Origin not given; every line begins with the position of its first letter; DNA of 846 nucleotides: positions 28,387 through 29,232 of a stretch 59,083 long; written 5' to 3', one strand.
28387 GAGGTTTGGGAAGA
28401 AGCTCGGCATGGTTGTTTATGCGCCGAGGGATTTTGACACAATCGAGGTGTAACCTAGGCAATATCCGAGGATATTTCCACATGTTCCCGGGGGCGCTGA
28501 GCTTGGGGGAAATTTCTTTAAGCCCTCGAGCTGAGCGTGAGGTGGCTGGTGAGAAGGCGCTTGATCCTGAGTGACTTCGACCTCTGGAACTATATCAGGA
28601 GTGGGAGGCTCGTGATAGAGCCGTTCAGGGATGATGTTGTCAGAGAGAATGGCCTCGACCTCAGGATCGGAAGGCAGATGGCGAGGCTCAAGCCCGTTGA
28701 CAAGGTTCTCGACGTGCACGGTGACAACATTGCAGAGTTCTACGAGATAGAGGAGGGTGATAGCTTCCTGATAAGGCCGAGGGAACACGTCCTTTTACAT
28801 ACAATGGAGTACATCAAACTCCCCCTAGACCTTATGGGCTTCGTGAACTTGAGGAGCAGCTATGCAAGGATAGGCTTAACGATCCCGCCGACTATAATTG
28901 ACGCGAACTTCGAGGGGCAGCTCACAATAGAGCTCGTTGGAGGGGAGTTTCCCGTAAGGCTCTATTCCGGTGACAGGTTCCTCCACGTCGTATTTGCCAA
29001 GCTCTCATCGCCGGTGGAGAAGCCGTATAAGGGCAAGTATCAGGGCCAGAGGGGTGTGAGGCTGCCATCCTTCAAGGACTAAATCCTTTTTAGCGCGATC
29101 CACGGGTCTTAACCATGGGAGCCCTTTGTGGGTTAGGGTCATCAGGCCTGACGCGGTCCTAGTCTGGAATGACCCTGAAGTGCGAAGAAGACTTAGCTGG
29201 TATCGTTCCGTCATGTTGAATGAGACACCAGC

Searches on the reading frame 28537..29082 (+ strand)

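Call 92: search_protein_families(library=pfam, proteins=[window:28537-29082:+], max_evalue=0.001)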
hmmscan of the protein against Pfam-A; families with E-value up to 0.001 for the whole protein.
window:28537-29082:+ (181 aa): 3 families
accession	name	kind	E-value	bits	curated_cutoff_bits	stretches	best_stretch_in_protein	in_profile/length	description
PF22769.1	DCD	-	3.9e-33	115.1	27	1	10-155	1-152/153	dCTP deaminase-like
PF00692.24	dUTPase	-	4.1e-06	27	22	1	76-164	23-112/129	dUTPase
PF06559.16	DCD_N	-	0.00039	20.8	21.4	0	11-153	5-160/164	2'-deoxycytidine 5'-triphosphate deaminase (DCD) N-terminal domain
